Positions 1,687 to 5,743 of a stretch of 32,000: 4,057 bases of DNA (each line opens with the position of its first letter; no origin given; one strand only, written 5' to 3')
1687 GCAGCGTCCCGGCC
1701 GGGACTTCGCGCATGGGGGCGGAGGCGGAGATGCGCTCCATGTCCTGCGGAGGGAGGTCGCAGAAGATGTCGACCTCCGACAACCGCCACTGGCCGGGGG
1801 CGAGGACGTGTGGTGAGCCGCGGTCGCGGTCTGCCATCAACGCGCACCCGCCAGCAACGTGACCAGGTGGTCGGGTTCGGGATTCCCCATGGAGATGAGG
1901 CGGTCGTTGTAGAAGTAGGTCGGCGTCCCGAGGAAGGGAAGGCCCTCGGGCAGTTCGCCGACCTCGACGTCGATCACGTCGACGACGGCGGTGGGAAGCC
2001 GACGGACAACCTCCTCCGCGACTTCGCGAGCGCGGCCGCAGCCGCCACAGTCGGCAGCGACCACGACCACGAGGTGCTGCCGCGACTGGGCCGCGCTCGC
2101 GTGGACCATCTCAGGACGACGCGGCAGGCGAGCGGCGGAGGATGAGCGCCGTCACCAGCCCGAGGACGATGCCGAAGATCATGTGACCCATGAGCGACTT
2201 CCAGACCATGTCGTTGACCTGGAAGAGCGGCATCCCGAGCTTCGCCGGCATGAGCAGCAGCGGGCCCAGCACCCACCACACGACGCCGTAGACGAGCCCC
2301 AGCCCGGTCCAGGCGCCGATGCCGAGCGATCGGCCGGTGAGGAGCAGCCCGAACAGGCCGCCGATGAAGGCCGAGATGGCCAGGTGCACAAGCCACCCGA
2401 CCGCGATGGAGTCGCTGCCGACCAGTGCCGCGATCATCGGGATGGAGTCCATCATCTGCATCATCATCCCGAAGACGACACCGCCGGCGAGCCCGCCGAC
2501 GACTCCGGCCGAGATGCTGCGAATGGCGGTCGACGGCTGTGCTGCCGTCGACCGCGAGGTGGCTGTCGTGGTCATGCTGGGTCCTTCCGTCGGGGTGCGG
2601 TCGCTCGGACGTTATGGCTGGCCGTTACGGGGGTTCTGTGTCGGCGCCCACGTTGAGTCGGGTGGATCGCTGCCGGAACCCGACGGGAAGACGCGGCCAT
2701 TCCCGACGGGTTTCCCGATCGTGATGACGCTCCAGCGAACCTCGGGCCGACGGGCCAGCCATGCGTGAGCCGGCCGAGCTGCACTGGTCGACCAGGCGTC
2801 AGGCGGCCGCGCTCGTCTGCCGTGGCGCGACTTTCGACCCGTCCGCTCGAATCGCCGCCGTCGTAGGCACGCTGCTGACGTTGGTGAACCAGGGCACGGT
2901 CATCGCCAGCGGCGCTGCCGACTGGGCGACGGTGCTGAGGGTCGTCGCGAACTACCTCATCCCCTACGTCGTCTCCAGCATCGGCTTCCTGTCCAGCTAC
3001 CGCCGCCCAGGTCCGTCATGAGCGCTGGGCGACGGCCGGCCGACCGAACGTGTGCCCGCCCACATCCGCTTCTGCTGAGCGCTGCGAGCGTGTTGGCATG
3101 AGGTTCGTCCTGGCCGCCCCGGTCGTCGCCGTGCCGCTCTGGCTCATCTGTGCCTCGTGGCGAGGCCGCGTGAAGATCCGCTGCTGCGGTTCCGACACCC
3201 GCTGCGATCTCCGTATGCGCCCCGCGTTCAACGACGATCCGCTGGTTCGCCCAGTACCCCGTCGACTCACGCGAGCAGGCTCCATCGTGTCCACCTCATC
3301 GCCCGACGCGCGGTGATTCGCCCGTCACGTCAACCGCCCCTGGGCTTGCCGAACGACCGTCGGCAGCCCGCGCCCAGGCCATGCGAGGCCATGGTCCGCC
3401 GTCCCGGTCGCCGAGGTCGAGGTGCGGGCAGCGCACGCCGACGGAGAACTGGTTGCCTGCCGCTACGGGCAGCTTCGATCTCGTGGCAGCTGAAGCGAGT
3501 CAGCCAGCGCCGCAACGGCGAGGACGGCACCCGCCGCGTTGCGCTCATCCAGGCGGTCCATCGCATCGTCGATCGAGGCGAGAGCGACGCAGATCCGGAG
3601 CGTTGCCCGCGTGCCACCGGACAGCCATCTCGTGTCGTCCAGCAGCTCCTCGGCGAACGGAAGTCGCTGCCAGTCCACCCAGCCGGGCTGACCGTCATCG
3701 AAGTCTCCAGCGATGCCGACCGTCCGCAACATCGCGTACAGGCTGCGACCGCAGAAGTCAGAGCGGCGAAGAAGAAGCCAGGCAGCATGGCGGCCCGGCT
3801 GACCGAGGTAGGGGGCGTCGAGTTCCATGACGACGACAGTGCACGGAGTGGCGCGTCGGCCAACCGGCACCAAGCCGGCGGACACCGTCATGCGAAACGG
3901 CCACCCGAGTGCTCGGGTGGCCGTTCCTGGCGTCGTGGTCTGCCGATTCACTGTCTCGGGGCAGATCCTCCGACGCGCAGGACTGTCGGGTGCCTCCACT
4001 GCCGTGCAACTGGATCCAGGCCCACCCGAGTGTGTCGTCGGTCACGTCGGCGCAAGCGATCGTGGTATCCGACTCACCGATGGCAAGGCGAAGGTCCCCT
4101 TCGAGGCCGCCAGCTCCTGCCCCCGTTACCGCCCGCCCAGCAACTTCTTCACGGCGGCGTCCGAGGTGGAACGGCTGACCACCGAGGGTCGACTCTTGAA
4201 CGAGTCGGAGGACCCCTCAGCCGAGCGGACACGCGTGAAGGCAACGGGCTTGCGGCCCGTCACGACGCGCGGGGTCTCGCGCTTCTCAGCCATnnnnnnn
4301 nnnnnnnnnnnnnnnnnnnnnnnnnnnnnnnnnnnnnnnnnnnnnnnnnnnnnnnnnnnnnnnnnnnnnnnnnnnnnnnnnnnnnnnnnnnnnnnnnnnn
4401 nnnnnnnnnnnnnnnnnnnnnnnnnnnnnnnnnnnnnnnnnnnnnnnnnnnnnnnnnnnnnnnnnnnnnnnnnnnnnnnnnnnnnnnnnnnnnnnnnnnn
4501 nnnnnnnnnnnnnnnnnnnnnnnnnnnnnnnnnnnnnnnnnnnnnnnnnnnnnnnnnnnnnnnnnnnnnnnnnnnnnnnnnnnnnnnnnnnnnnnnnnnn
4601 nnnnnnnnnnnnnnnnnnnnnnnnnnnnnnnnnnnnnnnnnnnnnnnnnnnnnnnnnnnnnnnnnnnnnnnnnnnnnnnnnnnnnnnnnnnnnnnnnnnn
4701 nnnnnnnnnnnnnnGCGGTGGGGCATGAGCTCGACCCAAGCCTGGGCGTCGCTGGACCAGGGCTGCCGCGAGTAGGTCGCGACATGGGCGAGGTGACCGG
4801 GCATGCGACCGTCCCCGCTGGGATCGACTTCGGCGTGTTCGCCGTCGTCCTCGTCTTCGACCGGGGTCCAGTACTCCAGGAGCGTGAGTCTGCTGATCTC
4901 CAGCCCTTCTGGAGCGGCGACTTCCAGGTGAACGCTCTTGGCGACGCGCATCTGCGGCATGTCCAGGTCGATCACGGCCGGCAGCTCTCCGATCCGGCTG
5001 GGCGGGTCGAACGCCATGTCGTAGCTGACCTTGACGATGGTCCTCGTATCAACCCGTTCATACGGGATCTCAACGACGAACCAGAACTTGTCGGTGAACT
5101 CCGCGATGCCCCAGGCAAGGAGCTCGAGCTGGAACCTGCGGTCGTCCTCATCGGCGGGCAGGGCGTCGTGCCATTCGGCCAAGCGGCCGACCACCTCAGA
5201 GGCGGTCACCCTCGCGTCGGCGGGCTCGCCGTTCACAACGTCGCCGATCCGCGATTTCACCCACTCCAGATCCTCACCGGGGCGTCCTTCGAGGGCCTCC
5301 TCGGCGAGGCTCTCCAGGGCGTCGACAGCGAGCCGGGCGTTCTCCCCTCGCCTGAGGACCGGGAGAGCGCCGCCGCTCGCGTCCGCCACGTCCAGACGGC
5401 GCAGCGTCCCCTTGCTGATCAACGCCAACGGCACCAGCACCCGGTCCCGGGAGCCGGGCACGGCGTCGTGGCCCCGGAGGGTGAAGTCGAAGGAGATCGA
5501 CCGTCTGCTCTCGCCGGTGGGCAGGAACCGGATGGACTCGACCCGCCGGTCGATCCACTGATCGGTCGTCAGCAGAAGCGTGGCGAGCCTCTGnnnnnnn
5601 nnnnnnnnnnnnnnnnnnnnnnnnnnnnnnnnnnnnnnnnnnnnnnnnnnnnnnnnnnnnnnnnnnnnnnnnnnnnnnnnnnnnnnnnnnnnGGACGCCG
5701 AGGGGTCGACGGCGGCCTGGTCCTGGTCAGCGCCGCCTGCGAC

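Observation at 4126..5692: Uncharacterised two-gene module: 454-aa soluble-domain plus 4-TM protein coupled to a 55-aa basic protein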

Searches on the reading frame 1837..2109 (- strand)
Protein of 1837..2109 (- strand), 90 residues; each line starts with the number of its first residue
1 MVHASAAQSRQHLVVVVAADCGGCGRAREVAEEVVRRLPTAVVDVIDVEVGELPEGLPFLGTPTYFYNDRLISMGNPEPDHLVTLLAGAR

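Call 7: search_protein_families(library=pfam, max_evalue=0.01, proteins=[window:1837-2109:-])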
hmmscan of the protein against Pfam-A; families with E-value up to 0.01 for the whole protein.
window:1837-2109:- (90 aa): 1 family
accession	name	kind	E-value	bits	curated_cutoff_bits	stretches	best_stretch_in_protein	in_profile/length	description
PF13192.12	Thioredoxin_3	-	0.00025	21.4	24.8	1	16-86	5-75/76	Thioredoxin domain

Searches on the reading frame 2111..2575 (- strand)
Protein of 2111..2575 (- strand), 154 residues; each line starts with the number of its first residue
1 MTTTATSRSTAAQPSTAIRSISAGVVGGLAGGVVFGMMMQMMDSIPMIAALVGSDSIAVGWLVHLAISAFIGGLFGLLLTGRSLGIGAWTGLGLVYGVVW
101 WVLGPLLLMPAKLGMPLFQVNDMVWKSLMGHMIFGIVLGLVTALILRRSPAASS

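Call 7: search_protein_families(library=pfam, max_evalue=0.01, proteins=[window:2111-2575:-])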
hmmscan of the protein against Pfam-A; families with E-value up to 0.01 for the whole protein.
window:2111-2575:- (154 aa): 2 families
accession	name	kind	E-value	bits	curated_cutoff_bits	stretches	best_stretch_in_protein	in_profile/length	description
PF07274.17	DUF1440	-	0.0011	19.4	34.7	0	57-111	53-104/135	Protein of unknown function (DUF1440)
PF13858.11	DUF4199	-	0.0065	17.4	32.3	1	120-148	137-165/165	Protein of unknown function (DUF4199)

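Call 9: search_protein_families(library=ncbifam, max_evalue=0.1, proteins=[window:2111-2575:-])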
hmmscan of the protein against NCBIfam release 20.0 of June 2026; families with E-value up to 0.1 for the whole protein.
window:2111-2575:- (154 aa): 1 family
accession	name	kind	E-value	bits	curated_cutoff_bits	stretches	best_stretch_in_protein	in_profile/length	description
NF000088.1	viomycin_Vph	equivalog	0.059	12.7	400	1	19-93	186-256/293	viomycin phosphotransferase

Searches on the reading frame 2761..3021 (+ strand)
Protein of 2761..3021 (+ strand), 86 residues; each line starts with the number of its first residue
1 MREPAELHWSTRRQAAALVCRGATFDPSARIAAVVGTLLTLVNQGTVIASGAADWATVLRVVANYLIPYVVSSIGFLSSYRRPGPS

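Call 7: search_protein_families(library=pfam, max_evalue=0.01, proteins=[window:2761-3021:+])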
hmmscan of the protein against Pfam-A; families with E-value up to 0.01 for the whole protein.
window:2761-3021:+ (86 aa): 0 families

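Call 9: search_protein_families(library=ncbifam, max_evalue=0.1, proteins=[window:2761-3021:+])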
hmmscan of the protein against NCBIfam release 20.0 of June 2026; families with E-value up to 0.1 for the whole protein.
window:2761-3021:+ (86 aa): 1 family
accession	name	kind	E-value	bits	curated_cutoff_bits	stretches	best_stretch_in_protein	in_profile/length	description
NF038050.1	NrtS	subfamily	8.8e-07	28.7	25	1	29-81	3-55/56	nitrate/nitrite transporter NrtS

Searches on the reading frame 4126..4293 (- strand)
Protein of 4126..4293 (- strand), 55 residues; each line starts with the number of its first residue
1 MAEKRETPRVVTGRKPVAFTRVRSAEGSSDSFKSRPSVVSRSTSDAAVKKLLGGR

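Call 7: search_protein_families(library=pfam, max_evalue=0.01, proteins=[window:4126-4293:-])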
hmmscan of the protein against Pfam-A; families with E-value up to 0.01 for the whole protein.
window:4126-4293:- (55 aa): 0 families

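Call 8: search_protein_families(library=padloc, max_evalue=0.01, proteins=[window:4126-4293:-])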
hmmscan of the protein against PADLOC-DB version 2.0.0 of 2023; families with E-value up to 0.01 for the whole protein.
window:4126-4293:- (55 aa): 0 families

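Call 9: search_protein_families(library=ncbifam, max_evalue=0.1, proteins=[window:4126-4293:-])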
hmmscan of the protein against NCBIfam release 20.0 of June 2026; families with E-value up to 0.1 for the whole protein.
window:4126-4293:- (55 aa): 0 families

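Call 31: search_protein_families(library=pfam, max_evalue=1, proteins=[window:4129-4293:-])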
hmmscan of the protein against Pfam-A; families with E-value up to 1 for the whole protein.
seq(55 aa): 0 families

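Call 32: search_protein_families(library=ncbifam, max_evalue=1, proteins=[window:4129-4293:-])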
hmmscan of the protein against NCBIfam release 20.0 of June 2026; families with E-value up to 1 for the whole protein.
seq(55 aa): 0 families
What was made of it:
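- On Type II toxin-antitoxin modules: Pfam and NCBIfam gave nothing for either protein (calls 7, 9, 31, 32).
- No hit to any toxin or antitoxin family (calls 7, 9, 31, 32).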

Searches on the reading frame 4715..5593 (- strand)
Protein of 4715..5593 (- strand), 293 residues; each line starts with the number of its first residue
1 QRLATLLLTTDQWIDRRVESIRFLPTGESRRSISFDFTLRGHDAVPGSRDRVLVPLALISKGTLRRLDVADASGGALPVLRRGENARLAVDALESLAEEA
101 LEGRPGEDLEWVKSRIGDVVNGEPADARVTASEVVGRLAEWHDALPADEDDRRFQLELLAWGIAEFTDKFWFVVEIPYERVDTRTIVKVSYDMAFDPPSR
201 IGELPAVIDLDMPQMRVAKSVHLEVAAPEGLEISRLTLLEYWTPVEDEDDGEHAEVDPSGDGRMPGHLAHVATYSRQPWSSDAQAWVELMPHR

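Call 109: find_homologous_proteins(query=A6, max_evalue=0.001)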
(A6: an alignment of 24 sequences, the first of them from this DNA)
Query A6 (24 sequences) (293 aa, profile of the alignment): 11 proteins with E <= 0.001 among 8000 candidates.
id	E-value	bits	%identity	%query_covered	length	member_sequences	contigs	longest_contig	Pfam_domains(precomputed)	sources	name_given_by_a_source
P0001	7.8e-83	297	100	100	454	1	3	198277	-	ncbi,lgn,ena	ncbi:MAG: hypothetical protein AB7O74_06980 [Candidatus Nanopelagicales bacterium]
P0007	3.9e-82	295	34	81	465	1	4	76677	-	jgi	jgi:hypothetical protein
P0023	5.4e-77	278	30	91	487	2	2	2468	-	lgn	-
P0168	9.8e-73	264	29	91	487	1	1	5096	-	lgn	-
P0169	2.3e-71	259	27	98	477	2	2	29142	-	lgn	-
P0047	7.2e-68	248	31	90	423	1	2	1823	-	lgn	-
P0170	8.1e-67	244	30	80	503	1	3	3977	-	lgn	-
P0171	1.8e-65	240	36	91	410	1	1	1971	-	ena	-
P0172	8.0e-59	218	30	89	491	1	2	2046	-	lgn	-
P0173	1.0e-31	129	29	87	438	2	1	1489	-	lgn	-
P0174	1.2e-25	109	28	89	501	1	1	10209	-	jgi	jgi:hypothetical protein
